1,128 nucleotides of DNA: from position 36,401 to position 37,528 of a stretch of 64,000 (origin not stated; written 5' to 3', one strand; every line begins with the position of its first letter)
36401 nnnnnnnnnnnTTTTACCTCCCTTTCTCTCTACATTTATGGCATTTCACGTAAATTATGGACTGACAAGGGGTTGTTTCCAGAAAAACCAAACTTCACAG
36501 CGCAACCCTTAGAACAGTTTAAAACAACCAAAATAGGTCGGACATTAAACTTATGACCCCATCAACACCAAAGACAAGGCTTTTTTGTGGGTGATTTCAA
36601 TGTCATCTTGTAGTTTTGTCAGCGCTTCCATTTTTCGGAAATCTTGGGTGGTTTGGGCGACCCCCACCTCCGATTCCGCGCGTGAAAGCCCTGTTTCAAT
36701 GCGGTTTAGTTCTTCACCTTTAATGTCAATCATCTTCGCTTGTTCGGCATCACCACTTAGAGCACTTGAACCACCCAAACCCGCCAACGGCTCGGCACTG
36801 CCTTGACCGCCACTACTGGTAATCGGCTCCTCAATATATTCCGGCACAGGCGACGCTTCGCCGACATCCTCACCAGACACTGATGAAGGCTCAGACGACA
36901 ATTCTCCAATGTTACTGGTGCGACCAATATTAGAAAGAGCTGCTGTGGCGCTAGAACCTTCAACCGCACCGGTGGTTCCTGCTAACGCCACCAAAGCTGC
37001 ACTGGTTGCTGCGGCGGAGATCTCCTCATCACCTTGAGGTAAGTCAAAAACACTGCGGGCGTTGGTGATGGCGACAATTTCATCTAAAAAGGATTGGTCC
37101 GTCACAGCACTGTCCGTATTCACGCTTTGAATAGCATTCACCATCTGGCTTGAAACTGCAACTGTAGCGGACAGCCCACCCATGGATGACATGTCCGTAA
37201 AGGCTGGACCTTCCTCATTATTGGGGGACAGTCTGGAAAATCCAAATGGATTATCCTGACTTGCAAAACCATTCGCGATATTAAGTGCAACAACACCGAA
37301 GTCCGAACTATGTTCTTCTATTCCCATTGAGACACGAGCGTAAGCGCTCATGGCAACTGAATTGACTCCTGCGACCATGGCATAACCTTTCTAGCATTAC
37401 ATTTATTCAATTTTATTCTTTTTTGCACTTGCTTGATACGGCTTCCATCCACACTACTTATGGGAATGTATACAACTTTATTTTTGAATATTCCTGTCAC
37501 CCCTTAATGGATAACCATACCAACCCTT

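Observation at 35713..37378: Flagellar rod/hook-family gene remnants (Flg_bbr_C-like C-terminus, NIAN-like N-terminus), one frame broken by a single in-frame stop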

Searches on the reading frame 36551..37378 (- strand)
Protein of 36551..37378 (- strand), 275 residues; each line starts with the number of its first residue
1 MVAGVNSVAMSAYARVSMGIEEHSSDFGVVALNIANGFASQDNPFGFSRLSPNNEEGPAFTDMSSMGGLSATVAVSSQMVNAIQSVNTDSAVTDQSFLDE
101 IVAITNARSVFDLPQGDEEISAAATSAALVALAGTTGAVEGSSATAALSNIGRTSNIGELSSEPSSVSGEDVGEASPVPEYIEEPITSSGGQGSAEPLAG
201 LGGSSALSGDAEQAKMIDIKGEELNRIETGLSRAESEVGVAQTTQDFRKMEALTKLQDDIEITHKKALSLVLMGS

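Call 6: search_protein_families(library=pfam, proteins=[window:36554-37378:-], max_evalue=10)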
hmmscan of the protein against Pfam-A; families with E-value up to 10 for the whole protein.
seq(275 aa): 0 families

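Call 7: search_protein_families(library=ncbifam, proteins=[window:36554-37378:-], max_evalue=10)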
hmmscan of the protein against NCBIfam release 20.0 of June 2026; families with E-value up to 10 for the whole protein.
seq(275 aa): 0 families

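Call 13: find_homologous_proteins(query=window:36551-37378:-, max_evalue=0.01)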
Query window:36551-37378:- (275 aa): 15 proteins with E <= 0.01 among 4422 candidates.
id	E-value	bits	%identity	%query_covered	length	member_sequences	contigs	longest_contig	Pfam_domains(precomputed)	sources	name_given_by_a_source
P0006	1.5e-160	550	99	100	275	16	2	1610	-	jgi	-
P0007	6.6e-108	378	72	100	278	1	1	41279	-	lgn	-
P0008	1.1e-107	377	72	100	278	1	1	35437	-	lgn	-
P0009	4.8e-107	375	72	100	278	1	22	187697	-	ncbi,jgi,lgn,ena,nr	ncbi:MAG: hypothetical protein CFH43_00667 [Proteobacteria bacterium]|nr:MAG: hypothetical protein C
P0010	1.6e-106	373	71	100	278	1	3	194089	-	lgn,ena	-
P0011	2.7e-106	372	72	100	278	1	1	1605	-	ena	-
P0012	1.5e-105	370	72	100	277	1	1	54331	-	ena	-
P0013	4.8e-105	368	70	100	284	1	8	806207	-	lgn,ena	-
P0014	5.8e-105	368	72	100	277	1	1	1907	-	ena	-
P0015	4.2e-103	362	70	100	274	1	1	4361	-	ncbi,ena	-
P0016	5.2e-98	345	66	100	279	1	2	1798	-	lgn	-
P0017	3.0e-89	317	62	99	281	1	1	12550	-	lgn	-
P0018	9.9e-81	289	57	100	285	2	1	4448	-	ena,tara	tara:strand:- start:58363 stop:59220 length:858 start_codon:yes stop_codon:yes gene_type:complete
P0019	2.0e-79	285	60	95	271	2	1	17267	-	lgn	-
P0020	2.5e-45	173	60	63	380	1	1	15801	PF03102.21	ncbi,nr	ncbi:MAG: hypothetical protein CMF61_06940 [Magnetococcales bacterium]|nr:hypothetical protein [Magn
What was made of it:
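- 36551..37378 (-): g1: 275-aa acidic (pI 4.1), Cys/Trp-free protein. It has a highly conserved N-terminal ~105 aa (includes LNIANGF...GFSR), a variable Ser/Thr/Ala/Gly-rich middle and a conserved C-terminal helix (241-274). 15 homologous clusters of 271-285 aa, all from marine MAGs or metagenomes (call 13).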

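Call 21: search_solved_structures(query=A2, max_evalue=10, show_alignments=3)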
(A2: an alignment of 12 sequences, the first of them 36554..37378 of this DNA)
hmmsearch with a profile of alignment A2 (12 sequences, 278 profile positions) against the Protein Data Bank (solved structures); distinct sequences matched with E-value up to 10: 6.
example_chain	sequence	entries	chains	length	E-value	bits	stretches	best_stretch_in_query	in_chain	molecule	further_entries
4ipi_A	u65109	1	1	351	7e-05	25.5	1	11-101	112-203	Polysialic acid capsule biosynthesis protein SiaC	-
4ipj_A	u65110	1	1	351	7e-05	25.5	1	11-101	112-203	Polysialic acid capsule biosynthesis protein SiaC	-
1xuu_A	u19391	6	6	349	7.1e-05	25.5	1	11-101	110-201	polysialic acid capsule biosynthesis protein SiaC | N-acetylneuraminate synthase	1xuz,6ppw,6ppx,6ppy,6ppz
2wqp_A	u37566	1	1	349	0.00012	24.7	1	23-101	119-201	POLYSIALIC ACID CAPSULE BIOSYNTHESIS PROTEIN SIAC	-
9s9b_m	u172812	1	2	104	0.44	13.1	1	108-154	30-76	Minor structural protein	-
9mgw_G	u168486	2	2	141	1.7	11.1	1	97-138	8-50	PSAG1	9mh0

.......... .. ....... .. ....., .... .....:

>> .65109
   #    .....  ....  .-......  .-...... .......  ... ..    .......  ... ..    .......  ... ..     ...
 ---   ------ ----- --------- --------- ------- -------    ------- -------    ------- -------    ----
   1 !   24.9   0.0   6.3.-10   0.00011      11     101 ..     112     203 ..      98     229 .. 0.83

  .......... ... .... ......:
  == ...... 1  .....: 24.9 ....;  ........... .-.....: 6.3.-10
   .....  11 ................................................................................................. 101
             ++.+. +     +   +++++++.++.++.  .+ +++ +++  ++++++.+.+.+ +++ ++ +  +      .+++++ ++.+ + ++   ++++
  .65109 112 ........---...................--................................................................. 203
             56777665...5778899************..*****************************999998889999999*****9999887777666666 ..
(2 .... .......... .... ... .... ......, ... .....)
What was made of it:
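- Tried and rejected: NeuB/SiaC similarity of g1 (call 21): an artefact of the chimeric protein P0020 in alignment A2.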

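Call 25: search_solved_structures(query=A3, max_evalue=10, show_alignments=3)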
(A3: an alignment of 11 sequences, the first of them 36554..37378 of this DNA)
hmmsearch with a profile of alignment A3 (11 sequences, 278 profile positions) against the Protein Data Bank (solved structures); distinct sequences matched with E-value up to 10: 1.
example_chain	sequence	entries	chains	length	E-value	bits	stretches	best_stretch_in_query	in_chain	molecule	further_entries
9s9b_m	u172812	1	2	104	0.27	13.8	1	107-157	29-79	Minor structural protein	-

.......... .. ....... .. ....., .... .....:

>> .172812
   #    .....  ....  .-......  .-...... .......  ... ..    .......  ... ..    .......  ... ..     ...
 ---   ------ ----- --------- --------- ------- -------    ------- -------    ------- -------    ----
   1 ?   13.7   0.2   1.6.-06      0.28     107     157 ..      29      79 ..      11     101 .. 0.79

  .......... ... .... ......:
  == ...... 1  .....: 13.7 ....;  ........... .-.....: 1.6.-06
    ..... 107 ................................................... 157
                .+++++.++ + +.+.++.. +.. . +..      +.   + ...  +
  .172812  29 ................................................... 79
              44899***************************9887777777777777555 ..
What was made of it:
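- Tried and rejected: It vanished once P0020 was removed (call 25).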

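Call 35: predict_structure(alignment_id=A3)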
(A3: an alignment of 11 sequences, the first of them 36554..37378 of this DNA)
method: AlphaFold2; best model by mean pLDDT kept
length: 275 residues; sequences in the alignment: 11
mean_pLDDT: 43.9   pTM: 0.16
mean pLDDT of the five models: 43.9, 41.5, 33.4, 33.4, 32.7
residues with pLDDT >= 90: 0; 70-90: 1; 50-70: 58; < 50: 216
segments of 3 or more residues with pLDDT < 50: 1-93, 108-185, 187-197, 202-208, 223-243
pLDDT, mean of each block of 10 residues (from residue 1): 35 37 42 38 38 38 39 38 39 52 52 41 42 34 38 37 34 41 45 43 46 53 45 43 57 67 65 56
secondary structure, 60 per line:
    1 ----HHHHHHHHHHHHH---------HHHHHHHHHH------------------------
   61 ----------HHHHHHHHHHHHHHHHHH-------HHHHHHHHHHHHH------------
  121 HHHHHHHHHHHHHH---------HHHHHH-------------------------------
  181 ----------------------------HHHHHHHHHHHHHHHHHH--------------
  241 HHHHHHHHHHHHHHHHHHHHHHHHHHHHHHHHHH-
elements in order: H5-17 H27-36 H71-88 H96-108 H121-134 H144-149 H209-226 H241-274
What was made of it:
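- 36551..37378 (-): AF2 pLDDT 44, mostly disordered (call 35).
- Tried and rejected: Structure of g1: AF2 pLDDT 44, so unusable and not fold-searched (call 35).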

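Call 94: search_protein_families(library=phrogs, proteins=[window:36554-37378:-], max_evalue=0.1)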
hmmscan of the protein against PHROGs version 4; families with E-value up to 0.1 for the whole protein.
window:36554-37378:- (275 aa): 2 families
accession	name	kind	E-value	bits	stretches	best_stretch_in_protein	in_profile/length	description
phrog_28171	-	unknown function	0.019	14.6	1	119-179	56-116/476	-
phrog_18002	-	unknown function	0.05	14.1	1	40-122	246-328/330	-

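Call 95: search_protein_families(library=padloc, proteins=[window:36554-37378:-], max_evalue=0.1)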
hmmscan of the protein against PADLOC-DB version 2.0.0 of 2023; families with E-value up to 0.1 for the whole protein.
window:36554-37378:- (275 aa): 0 families
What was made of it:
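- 36551..37378 (-): No hit in Pfam, NCBIfam, PHROGs or PADLOC (calls 6, 7, 94, 95).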
